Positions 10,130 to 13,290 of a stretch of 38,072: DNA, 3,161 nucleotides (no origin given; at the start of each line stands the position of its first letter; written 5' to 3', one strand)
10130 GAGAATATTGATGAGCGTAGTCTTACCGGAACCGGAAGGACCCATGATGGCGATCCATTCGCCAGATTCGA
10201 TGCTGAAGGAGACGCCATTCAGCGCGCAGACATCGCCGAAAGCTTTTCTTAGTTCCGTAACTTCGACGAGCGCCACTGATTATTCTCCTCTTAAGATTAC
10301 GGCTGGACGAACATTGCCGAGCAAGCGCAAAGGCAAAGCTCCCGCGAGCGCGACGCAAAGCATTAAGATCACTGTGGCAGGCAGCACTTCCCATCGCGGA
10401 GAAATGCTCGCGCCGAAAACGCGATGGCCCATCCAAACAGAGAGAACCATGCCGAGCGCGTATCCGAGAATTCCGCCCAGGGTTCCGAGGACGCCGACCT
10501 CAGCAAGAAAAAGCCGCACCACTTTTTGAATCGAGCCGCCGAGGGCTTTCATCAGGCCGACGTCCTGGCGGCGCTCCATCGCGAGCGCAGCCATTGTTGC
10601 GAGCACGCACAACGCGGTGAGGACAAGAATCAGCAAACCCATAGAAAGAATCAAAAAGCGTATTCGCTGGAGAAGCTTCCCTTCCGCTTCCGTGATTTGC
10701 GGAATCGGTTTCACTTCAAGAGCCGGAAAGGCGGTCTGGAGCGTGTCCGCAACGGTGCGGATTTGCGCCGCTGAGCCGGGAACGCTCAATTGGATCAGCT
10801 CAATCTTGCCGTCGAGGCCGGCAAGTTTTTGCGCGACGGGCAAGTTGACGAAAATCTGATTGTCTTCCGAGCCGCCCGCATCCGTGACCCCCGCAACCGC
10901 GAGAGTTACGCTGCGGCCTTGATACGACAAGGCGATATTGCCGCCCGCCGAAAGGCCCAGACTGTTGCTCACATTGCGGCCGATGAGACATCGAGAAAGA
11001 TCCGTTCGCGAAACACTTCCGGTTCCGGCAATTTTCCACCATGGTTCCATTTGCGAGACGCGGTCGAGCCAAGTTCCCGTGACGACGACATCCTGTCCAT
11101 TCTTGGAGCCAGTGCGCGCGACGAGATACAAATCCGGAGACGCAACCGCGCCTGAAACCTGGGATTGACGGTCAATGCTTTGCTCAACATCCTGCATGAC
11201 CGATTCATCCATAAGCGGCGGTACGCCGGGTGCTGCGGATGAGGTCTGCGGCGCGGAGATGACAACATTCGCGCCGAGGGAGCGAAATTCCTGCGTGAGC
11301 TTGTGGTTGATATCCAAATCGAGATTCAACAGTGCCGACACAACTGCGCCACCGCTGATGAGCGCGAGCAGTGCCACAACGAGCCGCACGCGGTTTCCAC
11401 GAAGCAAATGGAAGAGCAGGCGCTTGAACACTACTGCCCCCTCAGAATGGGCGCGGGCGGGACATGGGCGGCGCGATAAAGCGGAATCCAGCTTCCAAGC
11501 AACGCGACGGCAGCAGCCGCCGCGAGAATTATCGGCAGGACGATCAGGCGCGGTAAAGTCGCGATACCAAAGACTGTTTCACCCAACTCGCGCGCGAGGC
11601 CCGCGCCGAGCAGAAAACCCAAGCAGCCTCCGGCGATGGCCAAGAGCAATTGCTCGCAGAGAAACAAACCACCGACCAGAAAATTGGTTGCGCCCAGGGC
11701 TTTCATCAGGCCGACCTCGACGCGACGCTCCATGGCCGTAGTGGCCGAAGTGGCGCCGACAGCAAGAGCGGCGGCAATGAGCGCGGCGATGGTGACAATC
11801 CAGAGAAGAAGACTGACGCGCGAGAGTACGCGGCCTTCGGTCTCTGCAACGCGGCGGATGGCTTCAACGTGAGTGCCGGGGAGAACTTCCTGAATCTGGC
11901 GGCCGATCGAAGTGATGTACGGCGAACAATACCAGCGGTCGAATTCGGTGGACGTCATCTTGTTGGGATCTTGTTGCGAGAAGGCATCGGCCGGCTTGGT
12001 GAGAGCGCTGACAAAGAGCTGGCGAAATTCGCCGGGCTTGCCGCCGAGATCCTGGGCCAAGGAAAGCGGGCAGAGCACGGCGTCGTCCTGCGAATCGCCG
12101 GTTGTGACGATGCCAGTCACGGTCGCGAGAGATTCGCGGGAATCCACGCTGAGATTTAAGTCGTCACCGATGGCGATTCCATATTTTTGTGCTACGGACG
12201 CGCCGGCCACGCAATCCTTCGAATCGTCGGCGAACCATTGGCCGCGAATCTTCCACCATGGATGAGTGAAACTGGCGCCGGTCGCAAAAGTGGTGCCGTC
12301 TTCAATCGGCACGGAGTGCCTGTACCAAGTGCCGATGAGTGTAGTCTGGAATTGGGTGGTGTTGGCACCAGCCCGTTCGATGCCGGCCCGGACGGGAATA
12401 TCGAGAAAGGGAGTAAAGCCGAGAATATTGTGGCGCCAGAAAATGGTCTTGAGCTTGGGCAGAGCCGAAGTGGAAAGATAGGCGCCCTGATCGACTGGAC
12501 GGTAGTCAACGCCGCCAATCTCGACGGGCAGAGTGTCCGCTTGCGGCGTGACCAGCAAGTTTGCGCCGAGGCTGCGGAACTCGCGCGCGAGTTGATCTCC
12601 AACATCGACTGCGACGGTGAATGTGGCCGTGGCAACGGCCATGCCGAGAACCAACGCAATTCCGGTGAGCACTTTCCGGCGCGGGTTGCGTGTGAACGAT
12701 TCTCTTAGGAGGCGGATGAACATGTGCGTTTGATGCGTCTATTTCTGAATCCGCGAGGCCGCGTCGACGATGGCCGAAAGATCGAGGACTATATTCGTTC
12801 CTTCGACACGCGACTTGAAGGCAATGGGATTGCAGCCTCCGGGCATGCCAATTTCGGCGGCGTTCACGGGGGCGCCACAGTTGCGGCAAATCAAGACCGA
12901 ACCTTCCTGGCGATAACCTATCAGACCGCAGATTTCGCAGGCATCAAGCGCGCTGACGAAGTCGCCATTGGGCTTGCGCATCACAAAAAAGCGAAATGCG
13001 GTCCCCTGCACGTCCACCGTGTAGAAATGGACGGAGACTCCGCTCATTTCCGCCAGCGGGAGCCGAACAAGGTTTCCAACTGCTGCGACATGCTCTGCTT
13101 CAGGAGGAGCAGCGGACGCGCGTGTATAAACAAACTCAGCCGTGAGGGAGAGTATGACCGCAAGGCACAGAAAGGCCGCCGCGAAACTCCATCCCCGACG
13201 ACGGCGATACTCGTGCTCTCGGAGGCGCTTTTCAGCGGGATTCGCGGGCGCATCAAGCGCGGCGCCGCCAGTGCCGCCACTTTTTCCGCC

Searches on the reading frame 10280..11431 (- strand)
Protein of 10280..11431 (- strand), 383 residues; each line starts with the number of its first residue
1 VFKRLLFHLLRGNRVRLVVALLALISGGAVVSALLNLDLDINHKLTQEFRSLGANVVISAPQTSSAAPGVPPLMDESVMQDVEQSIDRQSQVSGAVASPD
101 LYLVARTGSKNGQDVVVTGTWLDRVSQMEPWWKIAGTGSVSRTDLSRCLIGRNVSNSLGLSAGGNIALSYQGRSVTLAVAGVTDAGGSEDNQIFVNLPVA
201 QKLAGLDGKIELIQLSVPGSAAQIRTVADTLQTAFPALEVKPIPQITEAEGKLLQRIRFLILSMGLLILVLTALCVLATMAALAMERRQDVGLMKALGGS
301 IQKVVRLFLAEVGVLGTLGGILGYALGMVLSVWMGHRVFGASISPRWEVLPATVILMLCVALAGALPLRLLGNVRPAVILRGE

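Call 3: search_protein_families(library=pfam, proteins=[window:10280-11431:-], max_evalue=0.01)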
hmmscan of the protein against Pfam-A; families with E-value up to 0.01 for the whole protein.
window:10280-11431:- (383 aa): 2 families
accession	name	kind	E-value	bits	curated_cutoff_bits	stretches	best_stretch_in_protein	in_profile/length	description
PF02687.27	FtsX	-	7e-12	45.9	25.5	1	263-366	2-109/120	FtsX-like permease C-terminal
PF12704.14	MacB_PCD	-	2e-07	31.9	27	1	18-214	2-188/207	MacB-like periplasmic core domain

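Call 4: search_protein_families(library=ncbifam, proteins=[window:10280-11431:-], max_evalue=0.01)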
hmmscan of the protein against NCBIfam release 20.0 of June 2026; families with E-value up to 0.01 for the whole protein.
window:10280-11431:- (383 aa): 9 families
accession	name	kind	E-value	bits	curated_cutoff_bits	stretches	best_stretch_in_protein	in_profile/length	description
TIGR03434.1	ADOP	subfamily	7.5e-14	50.8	622.3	1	189-383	609-803/803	ADOP family duplicated permease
TIGR02212.1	lolCE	equivalog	1.8e-11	43.6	362.45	1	79-333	75-341/411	lipoprotein-releasing ABC transporter permease subunit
NF041854.1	ABC_perm_YbbP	equivalog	3.6e-07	28.5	999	1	227-373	653-801/806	putative ABC transporter permease subunit YbbP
NF008076.0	PRK10814.1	exception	2.6e-06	26.7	473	1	247-335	250-341/399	lipoprotein-releasing ABC transporter permease subunit LolC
NF008357.0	PRK11146.1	exception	2e-05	23.6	439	1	171-333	181-344/414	lipoprotein-releasing ABC transporter permease subunit LolE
NF007826.0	PRK10535.1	equivalog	0.00014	20.3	966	1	258-362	522-623/648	macrolide ABC transporter ATP-binding protein/permease MacB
TIGR00439.2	FtsX_Gneg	equivalog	0.00029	20.1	255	1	252-341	161-250/292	permease-like cell division protein FtsX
NF038346.1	FtsX_actino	exception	0.00051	19.5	250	1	252-343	174-265/308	permease-like cell division protein FtsX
NF038347.1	FtsX_Gpos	exception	0.0029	17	225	1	223-329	133-239/296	permease-like cell division protein FtsX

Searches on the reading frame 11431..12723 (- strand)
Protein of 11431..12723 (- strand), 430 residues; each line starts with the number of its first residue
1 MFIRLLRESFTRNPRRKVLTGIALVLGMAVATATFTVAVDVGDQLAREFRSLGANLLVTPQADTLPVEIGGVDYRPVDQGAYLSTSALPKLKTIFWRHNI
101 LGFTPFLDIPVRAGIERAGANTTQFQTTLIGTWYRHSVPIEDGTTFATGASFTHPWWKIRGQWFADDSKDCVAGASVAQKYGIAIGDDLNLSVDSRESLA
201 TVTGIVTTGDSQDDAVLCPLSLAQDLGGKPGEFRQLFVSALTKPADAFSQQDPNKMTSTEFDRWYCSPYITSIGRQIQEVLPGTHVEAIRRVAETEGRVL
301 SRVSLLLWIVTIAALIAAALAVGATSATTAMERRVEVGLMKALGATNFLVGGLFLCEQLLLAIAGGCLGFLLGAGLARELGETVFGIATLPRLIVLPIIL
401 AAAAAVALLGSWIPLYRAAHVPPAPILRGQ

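Call 3: search_protein_families(library=pfam, proteins=[window:11431-12723:-], max_evalue=0.01)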
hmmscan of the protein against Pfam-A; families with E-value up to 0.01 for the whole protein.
window:11431-12723:- (430 aa): 2 families
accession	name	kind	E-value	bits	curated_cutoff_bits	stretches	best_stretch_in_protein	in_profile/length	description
PF02687.27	FtsX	-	4.2e-12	46.6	25.5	1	309-423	2-120/120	FtsX-like permease C-terminal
PF12704.14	MacB_PCD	-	9e-11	42.9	27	1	19-239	3-190/207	MacB-like periplasmic core domain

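Call 4: search_protein_families(library=ncbifam, proteins=[window:11431-12723:-], max_evalue=0.01)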
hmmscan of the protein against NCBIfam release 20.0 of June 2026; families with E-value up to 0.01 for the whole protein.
window:11431-12723:- (430 aa): 9 families
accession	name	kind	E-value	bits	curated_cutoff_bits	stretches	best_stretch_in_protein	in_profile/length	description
TIGR03434.1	ADOP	subfamily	2e-15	56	622.3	1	269-428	640-801/803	ADOP family duplicated permease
NF038346.1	FtsX_actino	exception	2.8e-08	33.5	250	1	286-417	162-304/308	permease-like cell division protein FtsX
TIGR02212.1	lolCE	equivalog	8.3e-05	21.7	362.45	0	318-429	280-410/411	lipoprotein-releasing ABC transporter permease subunit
NF038347.1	FtsX_Gpos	exception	0.0002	20.8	225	1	306-371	170-235/296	permease-like cell division protein FtsX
NF041854.1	ABC_perm_YbbP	equivalog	0.00023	19.2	999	0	275-413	655-794/806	putative ABC transporter permease subunit YbbP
TIGR00439.2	FtsX_Gneg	equivalog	0.00056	19.2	255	1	304-415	167-287/292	permease-like cell division protein FtsX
NF008076.0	PRK10814.1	exception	0.003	16.6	473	0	316-428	276-397/399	lipoprotein-releasing ABC transporter permease subunit LolC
NF007826.0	PRK10535.1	equivalog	0.0031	15.8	966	1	293-424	511-642/648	macrolide ABC transporter ATP-binding protein/permease MacB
NF008357.0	PRK11146.1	exception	0.0065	15.3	439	0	307-387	272-352/414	lipoprotein-releasing ABC transporter permease subunit LolE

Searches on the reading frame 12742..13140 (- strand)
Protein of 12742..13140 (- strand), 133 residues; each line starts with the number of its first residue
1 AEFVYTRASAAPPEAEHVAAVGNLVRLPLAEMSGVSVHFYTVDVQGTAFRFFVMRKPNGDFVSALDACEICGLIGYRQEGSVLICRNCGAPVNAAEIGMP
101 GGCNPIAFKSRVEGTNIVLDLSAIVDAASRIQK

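Call 74: search_dna_similar(query=window:12742-13140:-, collection=plasmids, mode=protein, max_evalue=0.01, max_rows=10)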
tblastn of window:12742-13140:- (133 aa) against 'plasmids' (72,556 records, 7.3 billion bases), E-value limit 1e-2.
Records with a match: 836; places in all: 844; records where one place covers at least 80% of the query: 1.
Best place of each record, by identity: <60% 836.
By first word of the organism name: Escherichia 798; Klebsiella 20; Salmonella 5; Shigella 5; uncultured 2; Fusobacterium 1; Enterobacter 1; Citrobacter 1; Vibrio 1; Pelobacter 1; and 1 more.
By predicted mobility (MOB-suite, as given by PLSDB): conjugative 695; mobilizable 106; non-mobilizable 35.
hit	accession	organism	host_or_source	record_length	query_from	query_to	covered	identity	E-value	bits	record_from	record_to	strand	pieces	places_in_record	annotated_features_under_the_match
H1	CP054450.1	Escherichia coli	Homo sapiens,whole organism,rectal swab ...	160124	24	119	72%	37.4%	8e-10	62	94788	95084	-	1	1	DUF2318 domain-containing protein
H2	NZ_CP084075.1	Fusobacterium vincentii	-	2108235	22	130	82%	32.4%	5e-16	80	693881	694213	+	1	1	none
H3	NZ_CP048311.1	Escherichia coli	cell culture,environment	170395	24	110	65%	40.0%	1e-10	64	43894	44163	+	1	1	Fe-S-containing protein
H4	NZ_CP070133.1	Escherichia coli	Homo sapiens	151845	24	110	65%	40.0%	2e-10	64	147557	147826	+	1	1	none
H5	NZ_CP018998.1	Escherichia coli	Homo sapiens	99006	24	110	65%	40.0%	2e-10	64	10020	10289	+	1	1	none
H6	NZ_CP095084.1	Escherichia coli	Homo sapiens,Vaginal secretion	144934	24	110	65%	40.0%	3e-10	63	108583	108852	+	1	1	none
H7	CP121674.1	Escherichia coli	dog,pure culture,urine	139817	24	110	65%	40.0%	1e-9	62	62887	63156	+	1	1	none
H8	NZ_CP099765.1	Salmonella enterica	Homo sapiens,whole genome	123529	24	110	65%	40.0%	1e-9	62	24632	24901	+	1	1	Fe-S-containing protein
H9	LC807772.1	Escherichia coli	coriander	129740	24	110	65%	40.0%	1e-9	62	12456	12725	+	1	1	none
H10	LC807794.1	Escherichia coli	-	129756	24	110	65%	40.0%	1e-9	62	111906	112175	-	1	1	none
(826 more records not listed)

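Call 75: get_annotated_region(hit=H8, flank=6000)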
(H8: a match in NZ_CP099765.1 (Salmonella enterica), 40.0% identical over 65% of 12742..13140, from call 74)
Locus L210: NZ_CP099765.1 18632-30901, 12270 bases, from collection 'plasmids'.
description: Salmonella enterica strain S16BD04351 plasmid p106, complete sequence
organism: Salmonella enterica (NCBI taxid 28901)
taxonomy: Bacteria; Pseudomonadota; Gammaproteobacteria; Enterobacterales; Enterobacteriaceae; Salmonella; Salmonella enterica
host: -; source: Homo sapiens,whole genome; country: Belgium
typing (MOB-suite, as given by PLSDB): conjugative; replicon IncFIA,IncFIA,IncFIB,IncFII; relaxase MOBF; mating-pair formation MPF_F
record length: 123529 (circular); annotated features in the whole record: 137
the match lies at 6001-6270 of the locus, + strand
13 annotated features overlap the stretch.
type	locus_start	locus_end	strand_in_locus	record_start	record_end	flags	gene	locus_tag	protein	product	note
CDS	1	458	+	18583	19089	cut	-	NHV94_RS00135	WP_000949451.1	protein disulfide oxidoreductase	-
CDS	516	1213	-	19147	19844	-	-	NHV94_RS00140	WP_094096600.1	IS1-like element IS1A family transposase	-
CDS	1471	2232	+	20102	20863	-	-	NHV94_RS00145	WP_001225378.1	Na(+)-translocating NADH-quinone reductase subunit C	-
CDS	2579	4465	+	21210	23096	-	-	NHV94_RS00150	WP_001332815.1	FTR1 family protein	GO:0034755 - iron ion transmembrane transport [Evidence IEA]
CDS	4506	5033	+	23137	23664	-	-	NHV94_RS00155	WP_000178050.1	iron transporter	-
CDS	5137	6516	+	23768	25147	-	-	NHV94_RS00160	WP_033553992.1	Fe-S-containing protein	-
CDS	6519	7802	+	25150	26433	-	-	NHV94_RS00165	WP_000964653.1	ABC transporter permease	-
CDS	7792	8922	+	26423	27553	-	-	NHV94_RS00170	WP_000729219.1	FtsX-like permease family protein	-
CDS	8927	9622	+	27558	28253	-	-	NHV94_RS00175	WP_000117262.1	ABC transporter ATP-binding protein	-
CDS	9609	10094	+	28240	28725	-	-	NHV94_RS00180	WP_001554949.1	TlpA disulfide reductase family protein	-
CDS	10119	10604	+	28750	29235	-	-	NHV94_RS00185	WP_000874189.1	hypothetical protein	-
CDS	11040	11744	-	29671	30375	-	-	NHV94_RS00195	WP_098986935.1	IS6-like element IS26 family transposase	-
CDS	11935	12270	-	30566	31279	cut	-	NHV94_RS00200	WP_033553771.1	MgtC/SapB family protein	-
